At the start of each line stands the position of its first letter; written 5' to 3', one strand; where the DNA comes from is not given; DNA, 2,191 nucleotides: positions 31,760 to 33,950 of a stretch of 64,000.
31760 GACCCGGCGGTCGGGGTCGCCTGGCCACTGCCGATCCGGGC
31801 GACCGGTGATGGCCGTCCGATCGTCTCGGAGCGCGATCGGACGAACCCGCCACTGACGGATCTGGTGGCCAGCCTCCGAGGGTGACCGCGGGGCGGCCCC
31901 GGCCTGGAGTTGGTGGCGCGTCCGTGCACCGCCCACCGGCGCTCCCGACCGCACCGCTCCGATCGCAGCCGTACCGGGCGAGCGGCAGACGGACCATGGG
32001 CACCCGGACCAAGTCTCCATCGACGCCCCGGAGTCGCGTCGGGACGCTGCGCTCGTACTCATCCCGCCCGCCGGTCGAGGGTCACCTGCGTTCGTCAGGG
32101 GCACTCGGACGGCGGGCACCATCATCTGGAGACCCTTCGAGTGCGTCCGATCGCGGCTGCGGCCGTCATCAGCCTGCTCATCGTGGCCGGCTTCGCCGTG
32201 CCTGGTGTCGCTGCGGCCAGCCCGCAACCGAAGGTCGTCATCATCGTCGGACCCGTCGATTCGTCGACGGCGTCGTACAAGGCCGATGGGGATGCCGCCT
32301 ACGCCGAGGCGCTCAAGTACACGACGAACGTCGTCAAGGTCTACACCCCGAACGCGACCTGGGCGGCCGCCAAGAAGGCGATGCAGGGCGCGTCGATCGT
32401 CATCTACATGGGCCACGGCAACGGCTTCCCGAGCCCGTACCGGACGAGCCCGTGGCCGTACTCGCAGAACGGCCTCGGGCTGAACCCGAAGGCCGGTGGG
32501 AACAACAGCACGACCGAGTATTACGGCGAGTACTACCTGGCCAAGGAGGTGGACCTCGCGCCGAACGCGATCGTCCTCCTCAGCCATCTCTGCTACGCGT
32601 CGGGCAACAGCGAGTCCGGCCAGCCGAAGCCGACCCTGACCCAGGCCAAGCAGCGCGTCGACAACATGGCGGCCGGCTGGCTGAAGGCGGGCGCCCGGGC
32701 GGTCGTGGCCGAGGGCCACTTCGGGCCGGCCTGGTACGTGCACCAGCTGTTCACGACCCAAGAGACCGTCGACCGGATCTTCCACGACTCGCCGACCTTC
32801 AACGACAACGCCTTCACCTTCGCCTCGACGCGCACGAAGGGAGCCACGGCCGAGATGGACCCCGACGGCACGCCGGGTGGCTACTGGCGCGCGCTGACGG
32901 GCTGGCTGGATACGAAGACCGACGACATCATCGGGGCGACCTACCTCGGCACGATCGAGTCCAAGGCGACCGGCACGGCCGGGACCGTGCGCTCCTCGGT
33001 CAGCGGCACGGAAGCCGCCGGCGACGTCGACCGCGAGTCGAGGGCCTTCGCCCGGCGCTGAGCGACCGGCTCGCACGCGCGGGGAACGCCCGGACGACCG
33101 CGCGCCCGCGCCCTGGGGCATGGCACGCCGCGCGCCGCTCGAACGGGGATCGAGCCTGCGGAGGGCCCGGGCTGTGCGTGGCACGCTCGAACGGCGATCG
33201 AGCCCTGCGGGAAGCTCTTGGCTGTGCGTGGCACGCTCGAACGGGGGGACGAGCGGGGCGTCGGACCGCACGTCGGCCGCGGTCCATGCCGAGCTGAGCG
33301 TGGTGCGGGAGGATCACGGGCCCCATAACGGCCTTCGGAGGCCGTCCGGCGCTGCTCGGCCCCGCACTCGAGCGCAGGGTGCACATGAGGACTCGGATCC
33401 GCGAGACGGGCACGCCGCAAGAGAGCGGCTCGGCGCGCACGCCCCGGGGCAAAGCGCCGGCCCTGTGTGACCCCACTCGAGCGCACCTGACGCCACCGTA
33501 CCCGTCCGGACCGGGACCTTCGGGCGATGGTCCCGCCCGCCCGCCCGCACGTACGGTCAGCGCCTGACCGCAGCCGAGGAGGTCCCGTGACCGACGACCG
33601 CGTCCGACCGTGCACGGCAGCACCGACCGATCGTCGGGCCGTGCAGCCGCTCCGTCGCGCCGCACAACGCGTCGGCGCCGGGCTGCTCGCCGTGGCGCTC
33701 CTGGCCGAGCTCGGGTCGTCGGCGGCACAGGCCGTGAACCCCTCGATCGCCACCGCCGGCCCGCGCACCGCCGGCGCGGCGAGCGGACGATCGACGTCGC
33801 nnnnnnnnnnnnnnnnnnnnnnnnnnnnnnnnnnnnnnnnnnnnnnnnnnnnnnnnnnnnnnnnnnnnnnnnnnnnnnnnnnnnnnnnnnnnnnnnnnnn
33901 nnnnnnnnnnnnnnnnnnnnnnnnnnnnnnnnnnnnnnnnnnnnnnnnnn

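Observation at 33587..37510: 1300-aa secreted GH18 hydrolase with a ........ catalytic motif, an SH3b domain and four FlgD-Ig domains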

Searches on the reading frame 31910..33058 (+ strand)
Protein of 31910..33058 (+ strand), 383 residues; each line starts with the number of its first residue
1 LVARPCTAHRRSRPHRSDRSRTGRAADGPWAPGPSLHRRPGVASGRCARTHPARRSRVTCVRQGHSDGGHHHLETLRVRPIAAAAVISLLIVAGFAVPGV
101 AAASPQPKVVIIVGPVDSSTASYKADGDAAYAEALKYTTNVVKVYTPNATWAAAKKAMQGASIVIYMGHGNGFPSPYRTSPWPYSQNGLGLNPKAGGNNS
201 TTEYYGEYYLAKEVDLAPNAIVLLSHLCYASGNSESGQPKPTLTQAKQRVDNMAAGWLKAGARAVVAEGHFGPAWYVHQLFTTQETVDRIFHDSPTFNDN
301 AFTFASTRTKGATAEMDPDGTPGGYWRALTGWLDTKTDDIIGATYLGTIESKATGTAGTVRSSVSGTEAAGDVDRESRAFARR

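Call 41: search_protein_families(library=pfam, proteins=[window:31910-33058:+], max_evalue=0.01)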
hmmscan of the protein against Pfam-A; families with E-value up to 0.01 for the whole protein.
window:31910-33058:+ (383 aa): 0 families

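Call 48: search_protein_families(library=ncbifam, proteins=[window:31910-33058:+], max_evalue=0.001)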
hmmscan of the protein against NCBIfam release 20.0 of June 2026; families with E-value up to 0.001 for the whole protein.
window:31910-33058:+ (383 aa): 0 families

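Call 49: search_solved_structures(query=window:31910-33058:+, max_evalue=1, show_alignments=2)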
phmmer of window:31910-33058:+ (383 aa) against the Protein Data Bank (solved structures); distinct sequences matched with E-value up to 1: 1.
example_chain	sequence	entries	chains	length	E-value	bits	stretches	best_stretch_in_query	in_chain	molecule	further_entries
6tba_4A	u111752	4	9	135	0.5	12.5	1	81-169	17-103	Uncharacterized protein | Tail terminator protein Rcc01690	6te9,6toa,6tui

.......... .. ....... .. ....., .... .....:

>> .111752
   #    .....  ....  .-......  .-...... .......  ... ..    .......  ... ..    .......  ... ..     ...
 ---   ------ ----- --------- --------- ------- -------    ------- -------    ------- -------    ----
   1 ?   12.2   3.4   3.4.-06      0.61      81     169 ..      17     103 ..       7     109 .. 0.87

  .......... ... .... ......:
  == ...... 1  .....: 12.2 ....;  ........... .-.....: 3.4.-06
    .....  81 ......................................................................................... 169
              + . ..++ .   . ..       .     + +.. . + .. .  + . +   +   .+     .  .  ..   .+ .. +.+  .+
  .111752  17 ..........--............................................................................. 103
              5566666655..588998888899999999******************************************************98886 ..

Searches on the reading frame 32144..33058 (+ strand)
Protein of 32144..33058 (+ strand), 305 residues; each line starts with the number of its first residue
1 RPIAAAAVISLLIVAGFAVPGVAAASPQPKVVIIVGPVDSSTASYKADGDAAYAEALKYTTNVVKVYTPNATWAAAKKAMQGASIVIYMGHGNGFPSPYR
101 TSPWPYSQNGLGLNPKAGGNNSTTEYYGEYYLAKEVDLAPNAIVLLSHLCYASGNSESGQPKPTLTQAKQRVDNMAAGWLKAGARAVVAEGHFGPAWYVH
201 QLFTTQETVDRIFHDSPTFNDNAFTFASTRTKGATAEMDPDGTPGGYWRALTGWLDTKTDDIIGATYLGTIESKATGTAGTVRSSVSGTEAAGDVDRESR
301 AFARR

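Call 61: search_solved_structures(query=A4, max_evalue=10, show_alignments=3)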
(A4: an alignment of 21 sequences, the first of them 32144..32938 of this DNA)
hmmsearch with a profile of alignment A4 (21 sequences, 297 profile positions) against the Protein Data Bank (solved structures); distinct sequences matched with E-value up to 10: 0.

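Call 72: search_protein_families(library=pfam, alignment_id=A4, max_evalue=5)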
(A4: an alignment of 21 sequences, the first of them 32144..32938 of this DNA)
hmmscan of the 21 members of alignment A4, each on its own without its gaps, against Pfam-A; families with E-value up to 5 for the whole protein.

A. member 1, window:32144-32938:+ (265 aa): 2 families
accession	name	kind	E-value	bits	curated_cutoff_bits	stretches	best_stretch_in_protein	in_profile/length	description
PF01364.23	Peptidase_C25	-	0.039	13.6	23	1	52-180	183-290/374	Peptidase family C25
PF04335.19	VirB8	-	0.23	11.7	23.2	1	5-59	22-74/213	VirB8 protein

B. families by the number of members that match (of 21 scanned): 7 families
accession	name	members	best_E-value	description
PF01364.23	Peptidase_C25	13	9.2e-05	Peptidase family C25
PF24719.1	Imm33-like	1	0.019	Imm33-like domain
PF13439.12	Glyco_transf_4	1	0.076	Glycosyltransferase Family 4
PF04335.19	VirB8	1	0.23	VirB8 protein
PF00036.39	EF-hand_1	1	0.25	EF hand domain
PF13202.12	EF-hand_5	1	0.27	EF hand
PF24072.1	T7_gp14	1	0.39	T7 virus internal virion protein gp14 family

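Call 80: find_homologous_proteins(query=window:32144-33058:+, max_evalue=0.001)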
Query window:32144-33058:+ (305 aa): 632 proteins with E <= 0.001 among 5573 candidates; the best 120 are listed.
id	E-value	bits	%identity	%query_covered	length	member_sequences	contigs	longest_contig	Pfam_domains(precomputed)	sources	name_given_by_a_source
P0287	3.3e-200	682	100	100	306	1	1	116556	-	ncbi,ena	-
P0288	4.7e-185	632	92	100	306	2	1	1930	-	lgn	-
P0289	3.5e-151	521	78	100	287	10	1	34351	-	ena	-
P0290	1.6e-146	505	85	80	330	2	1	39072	-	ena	-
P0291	1.2e-143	496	84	85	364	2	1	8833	-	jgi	jgi:hypothetical protein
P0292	3.3e-142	491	83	84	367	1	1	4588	-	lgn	-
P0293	5.3e-140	484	83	85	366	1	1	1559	-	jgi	jgi:hypothetical protein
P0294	1.2e-137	476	81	86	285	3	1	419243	-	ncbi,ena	-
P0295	4.2e-137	474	83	84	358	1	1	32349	-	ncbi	ncbi:MAG: hypothetical protein ABI628_05060 [Chloroflexota bacterium]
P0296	3.5e-136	471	79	86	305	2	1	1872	-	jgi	jgi:hypothetical protein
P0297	2.6e-132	459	77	86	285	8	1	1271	-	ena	-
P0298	1.0e-123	430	71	89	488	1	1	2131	-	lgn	-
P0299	1.6e-122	427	73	85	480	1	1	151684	-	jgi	jgi:hypothetical protein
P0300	1.1e-110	388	72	77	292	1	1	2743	-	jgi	jgi:hypothetical protein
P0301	2.0e-96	341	66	79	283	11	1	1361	-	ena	-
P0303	2.0e-92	328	58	86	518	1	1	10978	PF04122.18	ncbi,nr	ncbi:MAG TPA: cell wall-binding repeat-containing protein, partial [Candidatus Limnocylindrales bact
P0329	1.7e-82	295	57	87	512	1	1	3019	PF03330.25,PF08239.18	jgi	jgi:rare lipoprotein A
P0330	2.2e-82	295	56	86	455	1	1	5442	PF00395.26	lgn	-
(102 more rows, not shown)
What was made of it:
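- Its head family is fused elsewhere to SLH, CW_binding_2, or DPBB plus SH3_3 (call 80), which marks it as a wall-targeted enzyme family.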

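Call 81: find_encoding_contigs(protein=P0287, flank=10000, max_places=2)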
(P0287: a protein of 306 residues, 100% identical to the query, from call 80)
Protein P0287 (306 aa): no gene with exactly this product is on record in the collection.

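Call 82: list_cluster_members(proteins=[P0287, P0001, P0303, P0329, P0330])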
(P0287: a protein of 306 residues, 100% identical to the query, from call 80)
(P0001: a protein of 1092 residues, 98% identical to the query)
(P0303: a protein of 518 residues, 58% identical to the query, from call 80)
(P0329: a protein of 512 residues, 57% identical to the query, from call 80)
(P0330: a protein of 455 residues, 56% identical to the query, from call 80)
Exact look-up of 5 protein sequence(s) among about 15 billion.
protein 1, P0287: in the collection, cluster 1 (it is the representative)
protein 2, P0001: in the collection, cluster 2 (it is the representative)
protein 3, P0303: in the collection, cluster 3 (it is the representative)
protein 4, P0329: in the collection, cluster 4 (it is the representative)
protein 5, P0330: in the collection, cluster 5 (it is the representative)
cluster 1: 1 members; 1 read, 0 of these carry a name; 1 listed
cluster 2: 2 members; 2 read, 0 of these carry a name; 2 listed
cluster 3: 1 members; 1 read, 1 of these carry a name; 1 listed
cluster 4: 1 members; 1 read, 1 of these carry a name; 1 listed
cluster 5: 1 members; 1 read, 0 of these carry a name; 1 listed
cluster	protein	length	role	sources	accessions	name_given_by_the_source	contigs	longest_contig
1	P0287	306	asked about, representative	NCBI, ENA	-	-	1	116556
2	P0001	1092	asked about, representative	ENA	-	-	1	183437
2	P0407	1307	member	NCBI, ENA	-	-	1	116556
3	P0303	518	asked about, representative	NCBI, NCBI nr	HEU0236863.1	MAG TPA: cell wall-binding repeat-containing protein, partial [Candidatus ... | cell wall-binding repeat-containing protein [Candidatus Limnocylindrales bacterium]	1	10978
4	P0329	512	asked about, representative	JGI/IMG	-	rare lipoprotein A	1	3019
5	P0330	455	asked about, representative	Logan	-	-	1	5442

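Call 84: find_encoding_contigs(protein=P0407, flank=10000, max_places=2)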
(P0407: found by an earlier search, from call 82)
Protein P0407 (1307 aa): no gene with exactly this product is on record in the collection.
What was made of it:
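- Tried and rejected: Exact-sequence look-ups of the window's own proteins found no record (calls 81, 84).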

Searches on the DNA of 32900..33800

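Call 8: search_rna_families(source=window, start=32900, end=33800, threshold=evalue, max_evalue=1, show_alignments=2)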
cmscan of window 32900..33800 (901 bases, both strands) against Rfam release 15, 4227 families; matches with E-value up to 1: 1.
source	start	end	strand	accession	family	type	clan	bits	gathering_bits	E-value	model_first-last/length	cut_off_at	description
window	33614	33650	-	RF01988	SECIS_2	Cis-reg;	-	19.6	70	0.64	1-55/55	no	Selenocysteine insertion sequence 2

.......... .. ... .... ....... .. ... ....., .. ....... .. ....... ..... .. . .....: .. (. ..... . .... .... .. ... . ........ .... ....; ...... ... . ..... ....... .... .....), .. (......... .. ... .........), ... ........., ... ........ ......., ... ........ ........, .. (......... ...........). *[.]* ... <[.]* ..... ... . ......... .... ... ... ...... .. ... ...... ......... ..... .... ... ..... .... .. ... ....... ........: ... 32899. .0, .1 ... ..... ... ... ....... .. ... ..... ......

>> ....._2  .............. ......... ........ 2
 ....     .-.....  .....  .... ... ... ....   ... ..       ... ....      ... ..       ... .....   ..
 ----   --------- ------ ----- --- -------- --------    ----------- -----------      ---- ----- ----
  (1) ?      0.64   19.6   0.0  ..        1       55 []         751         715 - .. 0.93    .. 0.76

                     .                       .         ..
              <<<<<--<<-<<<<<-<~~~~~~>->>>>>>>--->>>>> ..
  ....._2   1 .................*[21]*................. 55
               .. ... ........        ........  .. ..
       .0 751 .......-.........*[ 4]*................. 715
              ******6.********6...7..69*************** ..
